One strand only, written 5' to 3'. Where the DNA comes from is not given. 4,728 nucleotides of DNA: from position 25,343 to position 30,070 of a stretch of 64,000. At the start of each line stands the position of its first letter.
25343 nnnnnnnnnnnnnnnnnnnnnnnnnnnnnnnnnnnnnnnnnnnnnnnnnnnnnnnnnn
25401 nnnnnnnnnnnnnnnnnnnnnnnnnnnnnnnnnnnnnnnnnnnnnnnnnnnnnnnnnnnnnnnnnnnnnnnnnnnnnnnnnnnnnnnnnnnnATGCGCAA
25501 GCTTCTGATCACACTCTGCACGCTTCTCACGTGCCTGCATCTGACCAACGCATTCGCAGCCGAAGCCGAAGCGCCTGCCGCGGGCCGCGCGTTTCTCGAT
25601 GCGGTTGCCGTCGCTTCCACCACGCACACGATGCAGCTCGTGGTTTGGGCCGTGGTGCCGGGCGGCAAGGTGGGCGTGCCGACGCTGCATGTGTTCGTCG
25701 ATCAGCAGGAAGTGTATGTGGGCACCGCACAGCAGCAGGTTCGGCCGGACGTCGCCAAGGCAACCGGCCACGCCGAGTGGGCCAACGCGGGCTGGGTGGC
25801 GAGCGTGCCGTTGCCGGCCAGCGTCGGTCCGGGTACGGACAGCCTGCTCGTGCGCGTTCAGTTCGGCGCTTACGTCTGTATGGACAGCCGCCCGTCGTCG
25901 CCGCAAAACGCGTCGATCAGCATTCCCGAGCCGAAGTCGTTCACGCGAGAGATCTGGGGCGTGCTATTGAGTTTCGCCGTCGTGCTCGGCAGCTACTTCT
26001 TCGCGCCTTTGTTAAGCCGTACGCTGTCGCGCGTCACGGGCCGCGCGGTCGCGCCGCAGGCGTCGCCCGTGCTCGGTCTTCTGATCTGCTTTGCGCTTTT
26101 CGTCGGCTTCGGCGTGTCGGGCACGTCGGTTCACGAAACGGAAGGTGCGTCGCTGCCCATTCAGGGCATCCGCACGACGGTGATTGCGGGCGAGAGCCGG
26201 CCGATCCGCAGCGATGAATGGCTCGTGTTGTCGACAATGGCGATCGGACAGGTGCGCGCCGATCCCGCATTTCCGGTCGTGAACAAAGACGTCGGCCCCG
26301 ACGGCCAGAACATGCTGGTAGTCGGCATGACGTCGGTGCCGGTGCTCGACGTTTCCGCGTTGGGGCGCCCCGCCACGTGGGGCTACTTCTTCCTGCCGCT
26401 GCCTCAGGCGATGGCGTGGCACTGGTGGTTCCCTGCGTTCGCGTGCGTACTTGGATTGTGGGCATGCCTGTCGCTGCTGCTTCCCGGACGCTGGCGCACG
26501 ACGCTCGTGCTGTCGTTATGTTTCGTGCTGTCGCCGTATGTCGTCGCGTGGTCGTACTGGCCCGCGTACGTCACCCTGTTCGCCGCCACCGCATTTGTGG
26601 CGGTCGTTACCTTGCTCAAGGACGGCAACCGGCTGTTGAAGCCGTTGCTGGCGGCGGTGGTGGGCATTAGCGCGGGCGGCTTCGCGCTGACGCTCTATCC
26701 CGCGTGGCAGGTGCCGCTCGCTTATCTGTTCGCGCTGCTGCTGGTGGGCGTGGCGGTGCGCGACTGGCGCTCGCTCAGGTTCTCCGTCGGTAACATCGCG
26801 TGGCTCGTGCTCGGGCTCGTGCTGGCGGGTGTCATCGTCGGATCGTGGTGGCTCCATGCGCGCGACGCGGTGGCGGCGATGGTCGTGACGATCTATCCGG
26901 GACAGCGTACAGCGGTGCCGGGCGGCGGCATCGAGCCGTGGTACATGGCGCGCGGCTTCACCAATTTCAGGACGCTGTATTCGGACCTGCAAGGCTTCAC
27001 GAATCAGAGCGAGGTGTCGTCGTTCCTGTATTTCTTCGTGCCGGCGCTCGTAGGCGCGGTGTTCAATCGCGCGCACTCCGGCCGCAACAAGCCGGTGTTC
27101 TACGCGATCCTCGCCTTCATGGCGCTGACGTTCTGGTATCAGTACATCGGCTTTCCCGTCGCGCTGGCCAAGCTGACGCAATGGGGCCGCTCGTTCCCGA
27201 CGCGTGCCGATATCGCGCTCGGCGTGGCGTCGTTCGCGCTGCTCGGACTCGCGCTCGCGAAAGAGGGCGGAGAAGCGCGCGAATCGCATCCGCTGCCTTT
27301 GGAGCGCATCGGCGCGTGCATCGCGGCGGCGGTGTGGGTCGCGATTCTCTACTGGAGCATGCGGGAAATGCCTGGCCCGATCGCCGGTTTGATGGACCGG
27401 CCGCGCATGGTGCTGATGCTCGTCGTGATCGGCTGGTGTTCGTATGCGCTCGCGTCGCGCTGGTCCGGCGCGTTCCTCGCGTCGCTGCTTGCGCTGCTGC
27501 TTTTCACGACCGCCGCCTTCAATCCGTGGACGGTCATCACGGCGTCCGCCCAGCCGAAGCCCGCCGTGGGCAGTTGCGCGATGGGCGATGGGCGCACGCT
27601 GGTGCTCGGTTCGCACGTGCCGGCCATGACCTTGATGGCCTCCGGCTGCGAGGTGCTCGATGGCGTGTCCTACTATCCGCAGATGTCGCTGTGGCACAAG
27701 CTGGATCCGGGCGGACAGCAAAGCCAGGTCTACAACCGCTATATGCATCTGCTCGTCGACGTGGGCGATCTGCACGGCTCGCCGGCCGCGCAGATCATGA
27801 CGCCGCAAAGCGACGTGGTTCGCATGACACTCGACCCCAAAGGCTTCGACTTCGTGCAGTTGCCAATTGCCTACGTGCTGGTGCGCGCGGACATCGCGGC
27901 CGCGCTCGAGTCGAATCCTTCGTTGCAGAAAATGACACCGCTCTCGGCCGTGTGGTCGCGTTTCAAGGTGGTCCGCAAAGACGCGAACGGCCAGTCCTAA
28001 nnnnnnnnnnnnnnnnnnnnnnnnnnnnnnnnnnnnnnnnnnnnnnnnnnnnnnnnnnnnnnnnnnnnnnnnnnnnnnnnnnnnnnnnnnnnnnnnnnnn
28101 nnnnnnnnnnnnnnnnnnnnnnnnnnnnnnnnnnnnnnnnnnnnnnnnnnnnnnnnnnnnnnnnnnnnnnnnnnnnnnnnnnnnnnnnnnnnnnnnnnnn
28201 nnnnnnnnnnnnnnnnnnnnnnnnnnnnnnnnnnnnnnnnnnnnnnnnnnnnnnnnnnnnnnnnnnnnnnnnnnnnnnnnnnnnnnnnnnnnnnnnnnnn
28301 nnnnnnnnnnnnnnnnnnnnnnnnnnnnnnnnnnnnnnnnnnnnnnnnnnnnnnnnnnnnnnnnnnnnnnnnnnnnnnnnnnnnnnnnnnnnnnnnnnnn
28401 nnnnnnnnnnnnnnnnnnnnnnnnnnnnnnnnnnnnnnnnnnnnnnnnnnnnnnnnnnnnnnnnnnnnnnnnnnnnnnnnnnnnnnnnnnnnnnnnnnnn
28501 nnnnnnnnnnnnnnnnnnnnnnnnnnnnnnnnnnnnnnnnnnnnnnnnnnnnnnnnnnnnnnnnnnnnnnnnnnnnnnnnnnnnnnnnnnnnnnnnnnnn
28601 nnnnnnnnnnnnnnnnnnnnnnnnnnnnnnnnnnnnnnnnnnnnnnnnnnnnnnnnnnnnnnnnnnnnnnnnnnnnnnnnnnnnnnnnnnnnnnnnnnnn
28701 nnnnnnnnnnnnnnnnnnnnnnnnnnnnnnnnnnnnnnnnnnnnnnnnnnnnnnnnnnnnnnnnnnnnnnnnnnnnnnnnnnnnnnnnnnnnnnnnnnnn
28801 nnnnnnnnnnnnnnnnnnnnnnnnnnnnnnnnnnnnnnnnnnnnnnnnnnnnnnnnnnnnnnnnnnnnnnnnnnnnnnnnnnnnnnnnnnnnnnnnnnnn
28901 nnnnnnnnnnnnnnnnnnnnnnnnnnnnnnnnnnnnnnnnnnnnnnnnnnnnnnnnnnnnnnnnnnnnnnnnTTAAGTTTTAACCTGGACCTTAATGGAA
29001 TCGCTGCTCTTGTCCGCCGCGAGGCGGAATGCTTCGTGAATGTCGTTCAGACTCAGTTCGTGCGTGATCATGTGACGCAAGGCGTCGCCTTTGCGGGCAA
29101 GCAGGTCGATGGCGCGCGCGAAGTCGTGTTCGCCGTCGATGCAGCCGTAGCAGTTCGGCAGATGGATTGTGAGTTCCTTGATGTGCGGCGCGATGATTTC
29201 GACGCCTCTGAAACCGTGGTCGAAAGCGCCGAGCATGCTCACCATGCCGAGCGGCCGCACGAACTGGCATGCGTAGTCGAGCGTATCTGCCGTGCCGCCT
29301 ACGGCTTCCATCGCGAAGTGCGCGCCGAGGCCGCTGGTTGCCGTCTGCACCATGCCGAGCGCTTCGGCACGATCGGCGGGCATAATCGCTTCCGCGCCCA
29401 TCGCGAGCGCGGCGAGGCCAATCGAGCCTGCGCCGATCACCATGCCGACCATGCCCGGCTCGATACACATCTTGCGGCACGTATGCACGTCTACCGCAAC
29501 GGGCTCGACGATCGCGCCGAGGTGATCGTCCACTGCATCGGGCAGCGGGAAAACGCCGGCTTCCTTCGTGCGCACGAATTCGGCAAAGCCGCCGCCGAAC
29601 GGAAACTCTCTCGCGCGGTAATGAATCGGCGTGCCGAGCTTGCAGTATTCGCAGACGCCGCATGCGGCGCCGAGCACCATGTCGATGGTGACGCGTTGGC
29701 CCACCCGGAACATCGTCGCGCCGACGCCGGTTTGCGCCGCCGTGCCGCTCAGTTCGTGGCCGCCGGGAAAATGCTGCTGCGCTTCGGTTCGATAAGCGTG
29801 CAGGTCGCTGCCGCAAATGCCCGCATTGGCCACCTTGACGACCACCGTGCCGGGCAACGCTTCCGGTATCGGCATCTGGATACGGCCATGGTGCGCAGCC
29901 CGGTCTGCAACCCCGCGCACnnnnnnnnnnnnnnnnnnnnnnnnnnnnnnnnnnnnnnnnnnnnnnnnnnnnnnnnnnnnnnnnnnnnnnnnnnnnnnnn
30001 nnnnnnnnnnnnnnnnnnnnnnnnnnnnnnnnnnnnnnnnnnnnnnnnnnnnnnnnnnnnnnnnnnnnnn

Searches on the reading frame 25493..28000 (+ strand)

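Call 19: search_protein_families(library=pfam, proteins=[window:25493-28000:+], max_evalue=0.0001)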
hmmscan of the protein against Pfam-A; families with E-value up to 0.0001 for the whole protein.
window:25493-28000:+ (835 aa): 2 families
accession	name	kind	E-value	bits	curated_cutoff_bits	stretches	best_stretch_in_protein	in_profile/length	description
PF24677.1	DUF7657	-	3.8e-96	322.7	26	1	196-588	7-399/401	Domain of unknown function (DUF7657)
PF24672.1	DUF7654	-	2.1e-21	76.6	27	1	701-826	22-141/145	Domain of unknown function (DUF7654)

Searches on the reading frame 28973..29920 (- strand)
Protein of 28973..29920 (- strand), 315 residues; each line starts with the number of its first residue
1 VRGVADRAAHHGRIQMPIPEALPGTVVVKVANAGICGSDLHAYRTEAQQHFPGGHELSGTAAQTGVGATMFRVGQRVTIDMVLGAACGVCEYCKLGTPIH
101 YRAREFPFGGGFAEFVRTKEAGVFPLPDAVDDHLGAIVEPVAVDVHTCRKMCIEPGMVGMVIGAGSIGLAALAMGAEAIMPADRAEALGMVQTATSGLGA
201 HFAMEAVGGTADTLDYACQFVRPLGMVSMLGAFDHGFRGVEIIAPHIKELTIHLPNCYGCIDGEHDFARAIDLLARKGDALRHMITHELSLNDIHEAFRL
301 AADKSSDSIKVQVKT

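Call 41: search_protein_families(library=ncbifam, proteins=[window:28973-29920:-], max_evalue=0.01)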
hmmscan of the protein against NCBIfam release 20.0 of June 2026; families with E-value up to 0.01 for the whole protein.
window:28973-29920:- (315 aa): 19 families
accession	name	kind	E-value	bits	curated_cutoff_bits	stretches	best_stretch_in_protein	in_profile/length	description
NF041097.1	keto_inos_dh_IolM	equivalog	2.8e-29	101.9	450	2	15-176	44-231/389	scyllo-inosose 3-dehydrogenase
NF007489.0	PRK10083.1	equivalog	3.1e-26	92.2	376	1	13-172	14-177/339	Zn-dependent oxidoreductase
NF003808.0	PRK05396.1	equivalog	6.5e-25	87.7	380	1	14-177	16-189/341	L-threonine 3-dehydrogenase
TIGR00692.1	tdh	equivalog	5.5e-23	81.5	458.35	1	14-174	14-180/340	L-threonine 3-dehydrogenase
NF010344.0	PRK13771.1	subfamily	1.3e-19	70.4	349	1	16-177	18-189/334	putative alcohol dehydrogenase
NF007375.0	PRK09880.1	equivalog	1.3e-18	66.9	469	1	25-187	29-205/344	L-idonate 5-dehydrogenase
NF007642.0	PRK10309.1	equivalog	1.7e-17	63.7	550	1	23-183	25-192/347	galactitol-1-phosphate 5-dehydrogenase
TIGR03451.1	mycoS_dep_FDH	equivalog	1e-15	57.4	512.9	2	15-99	18-102/358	S-(hydroxymethyl)mycothiol dehydrogenase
TIGR03201.1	dearomat_had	equivalog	5.5e-15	55.3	338.65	1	13-193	13-208/349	6-hydroxycyclohex-1-ene-1-carbonyl-CoA dehydrogenase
TIGR02822.1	adh_fam_2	subfamily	4.2e-14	52.4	283.5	1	14-236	18-247/329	zinc-binding alcohol dehydrogenase family protein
NF041172.1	AcrlCoa_red_Thmprot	equivalog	4.6e-14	52.1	500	1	15-180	17-192/334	acryloyl-CoA reductase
TIGR03989.1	Rxyl_3153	subfamily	1.2e-13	51.1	440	2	23-97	26-101/370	NDMA-dependent alcohol dehydrogenase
TIGR03366.1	HpnZ_proposed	hypoth_equivalog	9.8e-12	44.7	328.1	1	21-178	3-178/315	putative phosphonate catabolism associated alcohol dehydrogenase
NF047908.1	AldhRedAhr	equivalog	3.2e-11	42.7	470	1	23-174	28-185/335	NADPH-dependent aldehyde reductase Ahr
NF006940.0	PRK09422.1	equivalog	1.9e-10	40.2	344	1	23-174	24-180/338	alcohol dehydrogenase AdhP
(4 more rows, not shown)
